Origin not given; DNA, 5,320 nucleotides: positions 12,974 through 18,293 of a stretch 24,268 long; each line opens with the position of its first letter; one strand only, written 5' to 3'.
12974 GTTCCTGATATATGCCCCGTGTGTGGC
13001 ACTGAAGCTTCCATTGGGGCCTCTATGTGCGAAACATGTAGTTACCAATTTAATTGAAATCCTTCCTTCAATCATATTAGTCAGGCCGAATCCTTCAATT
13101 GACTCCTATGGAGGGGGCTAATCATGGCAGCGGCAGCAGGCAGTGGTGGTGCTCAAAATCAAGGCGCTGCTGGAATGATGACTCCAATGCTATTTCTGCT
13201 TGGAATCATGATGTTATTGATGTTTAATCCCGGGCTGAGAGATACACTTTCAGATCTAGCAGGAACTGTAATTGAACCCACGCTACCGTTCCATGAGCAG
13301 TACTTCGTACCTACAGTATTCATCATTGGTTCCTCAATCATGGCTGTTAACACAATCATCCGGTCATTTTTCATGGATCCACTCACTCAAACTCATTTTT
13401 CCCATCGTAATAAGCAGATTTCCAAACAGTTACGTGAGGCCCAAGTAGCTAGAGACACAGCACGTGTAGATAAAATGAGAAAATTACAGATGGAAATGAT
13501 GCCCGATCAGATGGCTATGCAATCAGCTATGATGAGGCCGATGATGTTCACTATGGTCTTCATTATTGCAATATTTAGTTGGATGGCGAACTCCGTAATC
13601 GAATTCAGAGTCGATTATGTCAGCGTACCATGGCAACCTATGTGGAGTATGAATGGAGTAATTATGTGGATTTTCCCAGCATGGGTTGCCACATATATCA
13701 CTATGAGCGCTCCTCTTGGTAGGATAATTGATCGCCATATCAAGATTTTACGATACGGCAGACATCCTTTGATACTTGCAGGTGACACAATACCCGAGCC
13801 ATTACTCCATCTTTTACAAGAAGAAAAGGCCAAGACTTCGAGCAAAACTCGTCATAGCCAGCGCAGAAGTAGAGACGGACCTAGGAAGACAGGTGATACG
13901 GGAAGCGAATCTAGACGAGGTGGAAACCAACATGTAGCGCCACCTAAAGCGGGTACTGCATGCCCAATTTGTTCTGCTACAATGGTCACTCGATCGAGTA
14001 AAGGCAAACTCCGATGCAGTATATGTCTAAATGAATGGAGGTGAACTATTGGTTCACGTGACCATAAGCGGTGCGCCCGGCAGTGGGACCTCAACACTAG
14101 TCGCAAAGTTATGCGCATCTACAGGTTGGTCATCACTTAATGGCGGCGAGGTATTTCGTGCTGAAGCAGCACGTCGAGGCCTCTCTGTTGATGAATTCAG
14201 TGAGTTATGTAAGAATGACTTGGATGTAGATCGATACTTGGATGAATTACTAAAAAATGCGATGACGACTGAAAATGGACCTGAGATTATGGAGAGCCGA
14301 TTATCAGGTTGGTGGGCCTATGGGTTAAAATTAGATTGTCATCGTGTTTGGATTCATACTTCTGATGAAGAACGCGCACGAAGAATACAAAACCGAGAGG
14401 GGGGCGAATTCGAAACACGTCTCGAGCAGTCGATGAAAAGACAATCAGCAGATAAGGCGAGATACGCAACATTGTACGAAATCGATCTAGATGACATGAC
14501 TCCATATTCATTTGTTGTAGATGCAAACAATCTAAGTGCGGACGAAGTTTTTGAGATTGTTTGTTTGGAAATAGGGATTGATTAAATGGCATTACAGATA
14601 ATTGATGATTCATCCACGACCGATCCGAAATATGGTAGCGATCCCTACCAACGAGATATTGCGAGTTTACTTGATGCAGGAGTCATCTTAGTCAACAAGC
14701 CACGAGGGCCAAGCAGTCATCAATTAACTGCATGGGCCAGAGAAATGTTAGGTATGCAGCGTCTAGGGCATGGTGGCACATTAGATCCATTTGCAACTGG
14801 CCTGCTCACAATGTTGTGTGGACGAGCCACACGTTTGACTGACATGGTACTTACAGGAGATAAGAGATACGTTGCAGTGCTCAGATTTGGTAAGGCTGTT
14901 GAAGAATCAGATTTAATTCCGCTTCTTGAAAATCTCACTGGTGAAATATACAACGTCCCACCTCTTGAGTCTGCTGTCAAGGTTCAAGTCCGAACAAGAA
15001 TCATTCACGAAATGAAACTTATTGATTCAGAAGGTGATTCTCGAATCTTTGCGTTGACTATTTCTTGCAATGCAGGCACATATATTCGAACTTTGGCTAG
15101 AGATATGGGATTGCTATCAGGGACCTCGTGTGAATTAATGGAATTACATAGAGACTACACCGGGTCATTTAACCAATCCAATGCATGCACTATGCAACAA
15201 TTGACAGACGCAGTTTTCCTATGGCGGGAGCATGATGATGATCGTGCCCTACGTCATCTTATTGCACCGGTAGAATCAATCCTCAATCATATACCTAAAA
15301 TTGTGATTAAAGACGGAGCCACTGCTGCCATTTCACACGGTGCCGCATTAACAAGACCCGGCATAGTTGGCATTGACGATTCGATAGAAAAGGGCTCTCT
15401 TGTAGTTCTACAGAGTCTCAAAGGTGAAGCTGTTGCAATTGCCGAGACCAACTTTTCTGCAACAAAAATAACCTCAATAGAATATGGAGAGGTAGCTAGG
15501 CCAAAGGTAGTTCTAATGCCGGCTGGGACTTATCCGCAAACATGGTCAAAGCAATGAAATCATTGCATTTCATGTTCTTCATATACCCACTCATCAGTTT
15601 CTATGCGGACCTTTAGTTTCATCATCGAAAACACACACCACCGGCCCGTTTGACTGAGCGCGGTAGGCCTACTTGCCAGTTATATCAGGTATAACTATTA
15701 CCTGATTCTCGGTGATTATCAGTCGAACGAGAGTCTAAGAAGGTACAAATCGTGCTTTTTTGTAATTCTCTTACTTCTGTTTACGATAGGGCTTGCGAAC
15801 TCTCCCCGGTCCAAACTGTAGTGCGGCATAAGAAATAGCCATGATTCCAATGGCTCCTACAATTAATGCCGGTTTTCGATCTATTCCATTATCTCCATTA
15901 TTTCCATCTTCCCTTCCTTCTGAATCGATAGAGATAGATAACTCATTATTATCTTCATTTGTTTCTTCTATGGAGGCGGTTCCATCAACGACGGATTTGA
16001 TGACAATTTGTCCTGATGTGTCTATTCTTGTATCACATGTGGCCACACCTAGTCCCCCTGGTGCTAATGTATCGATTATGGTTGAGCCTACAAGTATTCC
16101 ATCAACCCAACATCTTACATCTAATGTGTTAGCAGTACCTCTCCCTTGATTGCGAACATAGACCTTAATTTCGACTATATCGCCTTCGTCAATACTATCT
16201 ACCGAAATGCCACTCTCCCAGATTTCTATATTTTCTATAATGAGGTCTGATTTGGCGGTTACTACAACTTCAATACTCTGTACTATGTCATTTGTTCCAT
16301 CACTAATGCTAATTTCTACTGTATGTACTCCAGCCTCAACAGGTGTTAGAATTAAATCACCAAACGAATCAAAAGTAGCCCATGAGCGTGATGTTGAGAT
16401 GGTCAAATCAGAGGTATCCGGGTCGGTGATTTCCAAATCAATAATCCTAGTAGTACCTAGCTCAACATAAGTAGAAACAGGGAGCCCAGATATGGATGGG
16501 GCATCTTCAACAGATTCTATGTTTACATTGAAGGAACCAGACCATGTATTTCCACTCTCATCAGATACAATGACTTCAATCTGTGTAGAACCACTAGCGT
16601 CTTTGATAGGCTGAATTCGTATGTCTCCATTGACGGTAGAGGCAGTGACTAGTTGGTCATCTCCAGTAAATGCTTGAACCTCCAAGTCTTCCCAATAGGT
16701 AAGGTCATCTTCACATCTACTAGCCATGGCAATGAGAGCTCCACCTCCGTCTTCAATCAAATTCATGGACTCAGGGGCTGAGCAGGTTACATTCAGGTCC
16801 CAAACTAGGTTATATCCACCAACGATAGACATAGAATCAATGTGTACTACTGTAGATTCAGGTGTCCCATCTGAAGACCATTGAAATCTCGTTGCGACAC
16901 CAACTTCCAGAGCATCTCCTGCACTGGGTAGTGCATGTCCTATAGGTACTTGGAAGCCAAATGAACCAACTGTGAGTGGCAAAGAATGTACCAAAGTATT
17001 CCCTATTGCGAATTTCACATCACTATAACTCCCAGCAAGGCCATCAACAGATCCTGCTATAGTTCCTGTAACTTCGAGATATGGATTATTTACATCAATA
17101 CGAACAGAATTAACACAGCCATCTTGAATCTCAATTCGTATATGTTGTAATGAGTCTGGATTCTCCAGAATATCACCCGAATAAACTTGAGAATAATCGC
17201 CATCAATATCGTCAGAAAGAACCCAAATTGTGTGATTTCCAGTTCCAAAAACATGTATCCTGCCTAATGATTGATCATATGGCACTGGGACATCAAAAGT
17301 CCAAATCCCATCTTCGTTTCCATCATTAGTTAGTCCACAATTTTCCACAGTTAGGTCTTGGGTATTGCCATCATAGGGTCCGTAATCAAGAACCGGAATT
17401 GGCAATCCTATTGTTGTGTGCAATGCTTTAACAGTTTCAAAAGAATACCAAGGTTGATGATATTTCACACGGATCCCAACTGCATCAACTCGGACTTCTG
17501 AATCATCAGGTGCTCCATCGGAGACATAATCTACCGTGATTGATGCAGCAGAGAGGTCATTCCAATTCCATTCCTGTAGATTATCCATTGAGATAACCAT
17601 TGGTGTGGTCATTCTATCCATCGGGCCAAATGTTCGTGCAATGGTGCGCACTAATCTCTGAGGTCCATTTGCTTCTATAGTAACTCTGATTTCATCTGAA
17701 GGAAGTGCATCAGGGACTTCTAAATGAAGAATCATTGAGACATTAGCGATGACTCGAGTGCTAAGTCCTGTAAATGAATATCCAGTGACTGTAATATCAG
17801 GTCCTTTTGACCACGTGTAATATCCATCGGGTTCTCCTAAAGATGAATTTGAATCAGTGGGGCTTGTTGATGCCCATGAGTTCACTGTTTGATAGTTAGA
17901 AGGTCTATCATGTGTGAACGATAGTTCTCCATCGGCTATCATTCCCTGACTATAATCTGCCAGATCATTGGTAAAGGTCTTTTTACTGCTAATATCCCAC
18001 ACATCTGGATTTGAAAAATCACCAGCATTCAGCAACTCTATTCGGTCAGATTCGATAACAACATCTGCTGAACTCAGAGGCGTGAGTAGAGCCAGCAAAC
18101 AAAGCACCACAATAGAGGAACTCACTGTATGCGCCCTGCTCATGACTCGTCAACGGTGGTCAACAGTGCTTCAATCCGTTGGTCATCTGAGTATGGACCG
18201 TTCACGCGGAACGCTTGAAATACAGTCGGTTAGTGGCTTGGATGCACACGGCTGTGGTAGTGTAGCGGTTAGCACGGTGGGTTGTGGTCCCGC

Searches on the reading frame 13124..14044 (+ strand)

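Call 10: search_protein_families(library=pfam, proteins=[window:13124-14044:+])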
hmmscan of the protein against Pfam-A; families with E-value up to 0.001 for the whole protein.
window:13124-14044:+ (306 aa): 1 family
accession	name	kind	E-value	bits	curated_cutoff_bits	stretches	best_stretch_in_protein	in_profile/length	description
PF01956.21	EMC3_TMCO1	-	1.3e-14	54.8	27.1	1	63-202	17-161/169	Integral membrane protein EMC3/TMCO1-like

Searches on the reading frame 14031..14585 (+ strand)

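Call 10: search_protein_families(library=pfam, proteins=[window:14031-14585:+])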
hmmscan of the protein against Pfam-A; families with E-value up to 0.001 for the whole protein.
window:14031-14585:+ (184 aa): 5 families
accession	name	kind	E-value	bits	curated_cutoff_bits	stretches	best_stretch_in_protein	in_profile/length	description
PF13207.12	AAA_17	-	3.9e-12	47.1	27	1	14-122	2-122/136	AAA domain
PF13238.12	AAA_18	-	4e-10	40.7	29.4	1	10-126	1-115/128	AAA domain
PF13189.12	Cytidylate_kin2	-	1.4e-09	38.9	28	0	9-80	1-70/176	Cytidylate kinase-like family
PF02224.24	Cytidylate_kin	-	7.5e-06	26.2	26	0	105-178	133-206/211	Cytidylate kinase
PF13671.12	AAA_33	-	2.6e-05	25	27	0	12-126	4-122/143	AAA domain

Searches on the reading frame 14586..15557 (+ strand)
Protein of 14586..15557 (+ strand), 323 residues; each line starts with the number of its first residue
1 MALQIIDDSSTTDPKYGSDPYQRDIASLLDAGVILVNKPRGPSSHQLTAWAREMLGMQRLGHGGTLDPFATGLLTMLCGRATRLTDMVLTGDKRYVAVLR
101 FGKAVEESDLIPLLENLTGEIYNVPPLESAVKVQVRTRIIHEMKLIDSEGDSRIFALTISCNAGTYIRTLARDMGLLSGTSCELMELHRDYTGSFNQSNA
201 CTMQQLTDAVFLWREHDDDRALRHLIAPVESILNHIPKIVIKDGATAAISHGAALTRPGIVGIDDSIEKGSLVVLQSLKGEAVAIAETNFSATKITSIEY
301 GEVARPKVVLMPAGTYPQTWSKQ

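Call 10: search_protein_families(library=pfam, proteins=[window:14586-15557:+])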
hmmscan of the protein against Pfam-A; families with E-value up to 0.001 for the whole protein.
window:14586-15557:+ (323 aa): 4 families
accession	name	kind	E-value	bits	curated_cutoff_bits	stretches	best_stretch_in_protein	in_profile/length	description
PF01509.24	TruB_N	-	7e-24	85.3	27.3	1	52-167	1-149/149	TruB family pseudouridylate synthase (N terminal domain)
PF01472.26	PUA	-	5.5e-17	61.9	24.8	1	237-309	1-73/74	PUA domain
PF16198.10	TruB_C_2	-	1.1e-16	61.1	29.3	1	168-233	1-65/66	tRNA pseudouridylate synthase B C-terminal domain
PF08068.17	DKCLD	-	9.5e-12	45.3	27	1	9-46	19-56/58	DKCLD (NUC011) domain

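Call 55: find_related_loci(query=window:14586-15554:+, collection=genome_contigs, flank=600)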
Query window:14586-15554:+ (323 aa) in genome_contigs; peptide patterns used: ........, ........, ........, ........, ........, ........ (x = any residue, [..] = any of these).
330 stretches matched a pattern; 5 encode a relative of the query (tblastn E <= 1e-3); 5 distinct loci.
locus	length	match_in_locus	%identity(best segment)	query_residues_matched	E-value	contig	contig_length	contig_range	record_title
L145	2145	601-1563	82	3-323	0e+0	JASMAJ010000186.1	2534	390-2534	MAG: Candidatus Thalassarchaeaceae archaeon isolate ETNP2_MAG_92 NODE_186_length_2534_cov_2.623118, whole genome shotgun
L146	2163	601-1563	81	3-323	0e+0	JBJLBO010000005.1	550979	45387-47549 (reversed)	MAG: Candidatus Thalassarchaeaceae archaeon isolate LRMED-021 MGIIb-O1-LRMED-021-C5, whole genome shotgun sequence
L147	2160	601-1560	76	3-322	3e-166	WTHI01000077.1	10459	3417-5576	MAG: Methanobacteriota archaeon isolate PL34863bin_27 NODE_3656_length_10459_cov_61.459631, whole genome shotgun sequenc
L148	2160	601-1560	75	3-322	1e-165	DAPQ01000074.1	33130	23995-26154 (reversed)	MAG TPA_asm: Euryarchaeota archaeon UBA19 UBA19_contig_25169, whole genome shotgun sequence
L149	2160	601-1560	75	3-322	3e-164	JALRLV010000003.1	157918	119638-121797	MAG: Candidatus Thalassarchaeaceae archaeon isolate WKH.41 NODE_3_length_157918_cov_12.078180, whole genome shotgun sequ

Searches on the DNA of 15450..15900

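Call 5: search_rna_families(source=window, start=15450, end=15900, threshold=evalue, max_evalue=10, show_alignments=4)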
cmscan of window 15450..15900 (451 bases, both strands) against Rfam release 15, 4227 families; matches with E-value up to 10: 4.
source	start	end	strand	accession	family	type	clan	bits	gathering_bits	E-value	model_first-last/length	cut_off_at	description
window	15568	15631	-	RF01592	plasmodium_snoR17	Gene; snRNA; snoRNA; CD-box;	-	21.6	51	5.5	1-80/80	no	small nucleolar RNA snoR17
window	15597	15630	-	RF00070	SNORD29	Gene; snRNA; snoRNA; CD-box;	CL00051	19.2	48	0.33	1-65/65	no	Small nucleolar RNA SNORD29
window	15543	15640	-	RF00317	snoZ163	Gene; snRNA; snoRNA; CD-box;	-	16.3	39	0.92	1-90/90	no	Small nucleolar RNA Z163/Z177 family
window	15574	15629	-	RF01144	sR17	Gene; snRNA; snoRNA; CD-box;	-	12.3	36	2.5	1-55/55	no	Small nucleolar RNA sR17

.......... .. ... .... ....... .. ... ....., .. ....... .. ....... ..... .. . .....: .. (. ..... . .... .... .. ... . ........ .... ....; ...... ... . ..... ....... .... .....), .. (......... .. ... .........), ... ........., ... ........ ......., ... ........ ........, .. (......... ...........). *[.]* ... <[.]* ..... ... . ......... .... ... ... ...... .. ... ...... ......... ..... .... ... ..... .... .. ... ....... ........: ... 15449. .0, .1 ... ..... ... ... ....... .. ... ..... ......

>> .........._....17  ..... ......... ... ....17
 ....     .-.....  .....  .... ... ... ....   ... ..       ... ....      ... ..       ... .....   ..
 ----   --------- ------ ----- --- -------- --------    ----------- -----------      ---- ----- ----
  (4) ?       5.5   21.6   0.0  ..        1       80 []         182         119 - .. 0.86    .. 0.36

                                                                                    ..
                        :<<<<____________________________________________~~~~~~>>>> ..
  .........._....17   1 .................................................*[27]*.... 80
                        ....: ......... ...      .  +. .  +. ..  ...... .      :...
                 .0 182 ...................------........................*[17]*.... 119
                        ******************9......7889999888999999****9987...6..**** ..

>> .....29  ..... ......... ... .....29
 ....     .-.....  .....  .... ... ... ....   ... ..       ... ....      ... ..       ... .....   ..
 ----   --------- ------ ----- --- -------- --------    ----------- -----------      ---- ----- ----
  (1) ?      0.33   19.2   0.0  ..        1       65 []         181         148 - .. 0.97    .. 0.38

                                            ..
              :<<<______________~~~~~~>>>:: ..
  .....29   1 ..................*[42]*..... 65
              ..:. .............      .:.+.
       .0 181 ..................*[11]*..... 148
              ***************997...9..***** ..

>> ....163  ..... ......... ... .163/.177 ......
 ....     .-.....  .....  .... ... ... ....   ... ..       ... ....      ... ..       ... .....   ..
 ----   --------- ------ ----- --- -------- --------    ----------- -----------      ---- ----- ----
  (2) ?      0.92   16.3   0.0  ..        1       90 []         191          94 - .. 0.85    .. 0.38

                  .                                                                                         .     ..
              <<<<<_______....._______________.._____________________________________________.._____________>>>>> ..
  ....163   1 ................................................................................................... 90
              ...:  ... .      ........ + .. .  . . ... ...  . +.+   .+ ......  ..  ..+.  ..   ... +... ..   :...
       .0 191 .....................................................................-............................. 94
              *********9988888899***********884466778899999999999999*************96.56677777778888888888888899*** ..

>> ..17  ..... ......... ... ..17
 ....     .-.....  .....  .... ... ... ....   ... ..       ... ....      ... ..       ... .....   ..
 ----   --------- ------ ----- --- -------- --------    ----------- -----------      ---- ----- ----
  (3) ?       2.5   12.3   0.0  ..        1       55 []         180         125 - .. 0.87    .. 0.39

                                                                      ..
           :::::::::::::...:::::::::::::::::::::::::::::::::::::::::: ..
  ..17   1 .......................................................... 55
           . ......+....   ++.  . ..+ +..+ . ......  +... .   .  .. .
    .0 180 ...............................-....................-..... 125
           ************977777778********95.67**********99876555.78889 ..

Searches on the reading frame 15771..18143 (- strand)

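Call 10: search_protein_families(library=pfam, proteins=[window:15771-18143:-])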
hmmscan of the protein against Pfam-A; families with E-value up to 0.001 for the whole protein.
window:15771-18143:- (790 aa): 1 family
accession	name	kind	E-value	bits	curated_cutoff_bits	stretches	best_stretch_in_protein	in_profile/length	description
PF07705.17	CARDB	-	3.1e-16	59.9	22.7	1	632-736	2-100/101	CARDB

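Call 88: search_protein_families(library=ncbifam, proteins=[window:15774-18143:-], max_evalue=0.01)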
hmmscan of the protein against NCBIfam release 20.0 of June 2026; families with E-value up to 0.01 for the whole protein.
window:15774-18143:- (790 aa): 1 family
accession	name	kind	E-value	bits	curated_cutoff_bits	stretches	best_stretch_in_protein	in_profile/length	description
NF012211.1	tand_rpt_95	domain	9.8e-08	31.8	90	1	492-551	34-93/98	tandem-95 repeat protein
